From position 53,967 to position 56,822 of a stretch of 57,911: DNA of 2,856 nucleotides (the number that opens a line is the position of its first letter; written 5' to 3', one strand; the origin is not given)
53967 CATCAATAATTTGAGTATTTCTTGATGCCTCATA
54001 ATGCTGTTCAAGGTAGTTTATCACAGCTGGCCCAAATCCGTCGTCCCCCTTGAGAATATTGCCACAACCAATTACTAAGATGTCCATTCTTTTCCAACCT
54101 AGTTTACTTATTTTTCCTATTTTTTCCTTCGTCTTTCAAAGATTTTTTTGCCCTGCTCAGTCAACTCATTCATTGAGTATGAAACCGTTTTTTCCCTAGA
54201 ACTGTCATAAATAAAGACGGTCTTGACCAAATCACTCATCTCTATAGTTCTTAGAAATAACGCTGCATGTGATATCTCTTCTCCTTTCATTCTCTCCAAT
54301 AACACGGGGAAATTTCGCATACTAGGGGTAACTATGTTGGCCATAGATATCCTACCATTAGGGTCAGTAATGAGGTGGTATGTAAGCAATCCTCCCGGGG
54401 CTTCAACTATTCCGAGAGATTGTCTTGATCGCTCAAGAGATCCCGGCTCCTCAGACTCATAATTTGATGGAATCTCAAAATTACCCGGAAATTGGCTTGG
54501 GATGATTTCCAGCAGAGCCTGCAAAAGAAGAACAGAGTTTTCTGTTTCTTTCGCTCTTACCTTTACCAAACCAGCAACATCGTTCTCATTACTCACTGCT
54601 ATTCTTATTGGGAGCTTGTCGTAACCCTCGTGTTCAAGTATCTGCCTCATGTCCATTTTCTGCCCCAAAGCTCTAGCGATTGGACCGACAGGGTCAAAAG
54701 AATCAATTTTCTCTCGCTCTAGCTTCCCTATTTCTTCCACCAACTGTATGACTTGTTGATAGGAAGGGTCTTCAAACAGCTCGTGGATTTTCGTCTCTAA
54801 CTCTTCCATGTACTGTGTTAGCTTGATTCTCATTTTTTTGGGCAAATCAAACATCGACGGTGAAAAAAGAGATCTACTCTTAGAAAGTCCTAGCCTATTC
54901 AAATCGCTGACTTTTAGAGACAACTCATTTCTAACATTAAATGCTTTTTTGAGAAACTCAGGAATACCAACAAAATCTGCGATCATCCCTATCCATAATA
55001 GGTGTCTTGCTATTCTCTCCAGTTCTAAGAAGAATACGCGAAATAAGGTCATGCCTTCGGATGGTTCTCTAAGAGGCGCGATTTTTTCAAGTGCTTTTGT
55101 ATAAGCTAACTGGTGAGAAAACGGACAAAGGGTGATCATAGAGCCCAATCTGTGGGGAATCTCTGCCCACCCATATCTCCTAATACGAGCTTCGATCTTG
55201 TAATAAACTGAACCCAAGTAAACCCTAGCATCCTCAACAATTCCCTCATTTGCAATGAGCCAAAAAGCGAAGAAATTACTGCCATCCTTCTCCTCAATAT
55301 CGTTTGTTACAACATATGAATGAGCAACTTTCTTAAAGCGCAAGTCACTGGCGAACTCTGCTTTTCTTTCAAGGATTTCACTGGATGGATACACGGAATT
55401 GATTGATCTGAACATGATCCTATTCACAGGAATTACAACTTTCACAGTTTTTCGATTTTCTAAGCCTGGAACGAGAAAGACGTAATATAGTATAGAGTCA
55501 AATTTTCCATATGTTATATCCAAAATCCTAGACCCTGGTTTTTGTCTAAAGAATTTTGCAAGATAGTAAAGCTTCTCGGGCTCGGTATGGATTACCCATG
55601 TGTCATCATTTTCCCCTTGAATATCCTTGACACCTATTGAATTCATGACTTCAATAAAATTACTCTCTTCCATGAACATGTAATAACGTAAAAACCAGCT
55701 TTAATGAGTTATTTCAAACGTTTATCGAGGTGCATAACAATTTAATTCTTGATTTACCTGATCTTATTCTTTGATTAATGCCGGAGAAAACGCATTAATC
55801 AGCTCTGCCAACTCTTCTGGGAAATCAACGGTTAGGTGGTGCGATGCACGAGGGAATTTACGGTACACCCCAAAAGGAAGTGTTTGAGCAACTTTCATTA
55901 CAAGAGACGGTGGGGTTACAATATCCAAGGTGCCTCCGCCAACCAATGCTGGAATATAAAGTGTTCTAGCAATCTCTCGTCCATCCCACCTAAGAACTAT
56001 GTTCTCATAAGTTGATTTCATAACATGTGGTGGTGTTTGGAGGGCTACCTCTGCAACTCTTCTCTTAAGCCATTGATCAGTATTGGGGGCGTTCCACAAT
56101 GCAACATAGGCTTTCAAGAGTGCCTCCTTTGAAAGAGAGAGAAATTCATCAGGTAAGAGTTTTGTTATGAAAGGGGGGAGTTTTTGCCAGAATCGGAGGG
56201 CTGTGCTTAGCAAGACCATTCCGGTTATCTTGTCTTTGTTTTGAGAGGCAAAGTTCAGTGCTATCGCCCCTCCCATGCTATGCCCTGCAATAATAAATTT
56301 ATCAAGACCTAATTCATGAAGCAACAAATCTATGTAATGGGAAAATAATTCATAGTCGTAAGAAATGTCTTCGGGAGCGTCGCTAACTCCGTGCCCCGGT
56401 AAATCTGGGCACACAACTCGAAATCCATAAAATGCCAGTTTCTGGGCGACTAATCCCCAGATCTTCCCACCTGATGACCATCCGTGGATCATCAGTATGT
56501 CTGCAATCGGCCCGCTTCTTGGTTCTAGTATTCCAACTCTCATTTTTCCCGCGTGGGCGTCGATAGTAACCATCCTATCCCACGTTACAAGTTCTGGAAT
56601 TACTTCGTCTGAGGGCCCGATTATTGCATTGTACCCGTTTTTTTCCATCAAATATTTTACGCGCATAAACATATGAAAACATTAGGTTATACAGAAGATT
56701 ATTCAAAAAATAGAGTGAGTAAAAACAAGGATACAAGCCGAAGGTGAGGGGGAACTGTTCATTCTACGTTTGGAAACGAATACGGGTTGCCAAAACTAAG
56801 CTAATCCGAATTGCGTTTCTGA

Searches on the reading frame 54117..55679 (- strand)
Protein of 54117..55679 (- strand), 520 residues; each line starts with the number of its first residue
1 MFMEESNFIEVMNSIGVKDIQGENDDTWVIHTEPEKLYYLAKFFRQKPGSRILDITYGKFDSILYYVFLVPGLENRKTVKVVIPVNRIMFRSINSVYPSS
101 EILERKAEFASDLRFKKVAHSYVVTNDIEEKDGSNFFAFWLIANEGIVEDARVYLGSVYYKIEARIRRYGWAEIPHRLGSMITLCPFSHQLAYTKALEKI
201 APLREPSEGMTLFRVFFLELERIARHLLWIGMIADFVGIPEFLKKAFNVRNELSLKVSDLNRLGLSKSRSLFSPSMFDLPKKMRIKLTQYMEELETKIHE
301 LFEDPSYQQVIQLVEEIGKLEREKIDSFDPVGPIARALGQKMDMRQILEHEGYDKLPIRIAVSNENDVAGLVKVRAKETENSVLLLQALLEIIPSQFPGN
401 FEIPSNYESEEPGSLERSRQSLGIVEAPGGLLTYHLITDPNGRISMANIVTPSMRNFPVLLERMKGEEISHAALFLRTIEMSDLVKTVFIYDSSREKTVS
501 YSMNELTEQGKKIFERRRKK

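Call 3: search_protein_families(library=pfam, proteins=[window:54117-55679:-], max_evalue=0.01)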
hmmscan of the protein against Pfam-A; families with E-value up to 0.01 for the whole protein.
window:54117-55679:- (520 aa): 2 families
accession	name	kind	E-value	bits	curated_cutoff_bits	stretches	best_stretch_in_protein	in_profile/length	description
PF00346.24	Complex1_49kDa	-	5.5e-16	58.9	24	1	278-480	43-263/271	Respiratory-chain NADH dehydrogenase, 49 Kd subunit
PF00329.25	Complex1_30kDa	-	0.0028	18.7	22.5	0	31-107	2-86/124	Respiratory-chain NADH dehydrogenase, 30 Kd subunit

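Call 4: search_protein_families(library=ncbifam, proteins=[window:54117-55679:-], max_evalue=0.01)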
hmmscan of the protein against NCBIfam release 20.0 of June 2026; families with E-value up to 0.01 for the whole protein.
window:54117-55679:- (520 aa): 10 families
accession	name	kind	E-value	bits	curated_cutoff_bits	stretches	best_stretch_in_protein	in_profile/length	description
NF004739.1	PRK06075.1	equivalog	5.1e-28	97.9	360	1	145-480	24-376/384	NADH-quinone oxidoreductase subunit D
TIGR01962.1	NuoD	equivalog_domain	5.5e-21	74.9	459.35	1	148-394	29-275/386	NADH dehydrogenase (quinone) subunit D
NF008974.0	PRK12322.1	equivalog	1.4e-18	67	522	1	179-480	64-358/366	NADH-quinone oxidoreductase subunit D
NF040602.1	F420_dehyd_FpoD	exception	1.3e-17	63.9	600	1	147-470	33-354/372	F420H2 dehydrogenase subunit FpoD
NF005649.0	PRK07415.1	equivalog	1.3e-16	60.7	583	1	195-403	84-293/394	NAD(P)H-quinone oxidoreductase subunit H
NF008728.0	PRK11742.1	equivalog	7.8e-15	54.2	840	1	189-395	282-488/598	NADH-quinone oxidoreductase subunit C/D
NF009808.0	PRK13292.1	equivalog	7.9e-14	50.5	1156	1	184-394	470-680/791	NADH-quinone oxidoreductase subunit B/C/D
NF040828.1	sulfhyd_ShyA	equivalog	2.3e-06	26.8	700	1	418-459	329-370/415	NAD(P)-dependent hydrogenase/sulfhydrogenase 2 subunit alpha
TIGR03295.1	frhA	equivalog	9.4e-06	24.8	392.5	0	387-482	301-389/412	coenzyme F420 hydrogenase subunit alpha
NF040832.1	sulfhyd_HydA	equivalog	0.002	17.3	880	0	422-462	346-385/426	NADPH-dependent hydrogenase/sulfhydrogenase 1 subunit alpha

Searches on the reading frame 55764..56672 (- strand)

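Call 59: search_protein_families(library=pfam, proteins=[window:55764-56672:-], max_evalue=0.0001)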
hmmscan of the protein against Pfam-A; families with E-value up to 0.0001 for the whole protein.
window:55764-56672:- (302 aa): 8 families
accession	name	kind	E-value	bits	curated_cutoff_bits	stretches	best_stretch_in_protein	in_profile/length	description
PF00561.26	Abhydrolase_1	-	2.1e-27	96.8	25.8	1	59-279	3-239/245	alpha/beta hydrolase fold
PF12697.13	Abhydrolase_6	-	4e-22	80.4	26.3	1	59-290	1-216/217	Alpha/beta hydrolase family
PF12146.15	Hydrolase_4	-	9.6e-18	64.8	27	1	56-279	4-233/239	Serine aminopeptidase, S33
PF12695.13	Abhydrolase_5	-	1.9e-07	31.4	27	1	122-156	55-88/164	Alpha/beta hydrolase family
PF00975.26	Thioesterase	-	1.8e-05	25.5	26.4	1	76-148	20-90/226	Thioesterase domain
PF06342.18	DUF1057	-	1.9e-05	24.3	21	1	75-158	54-137/297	Alpha/beta hydrolase of unknown function (DUF1057)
PF07859.19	Abhydrolase_3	-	2.2e-05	24.8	25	0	123-238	70-189/210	alpha/beta hydrolase fold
PF07224.18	Chlorophyllase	-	4.7e-05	22.8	26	1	54-146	40-138/301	Chlorophyllase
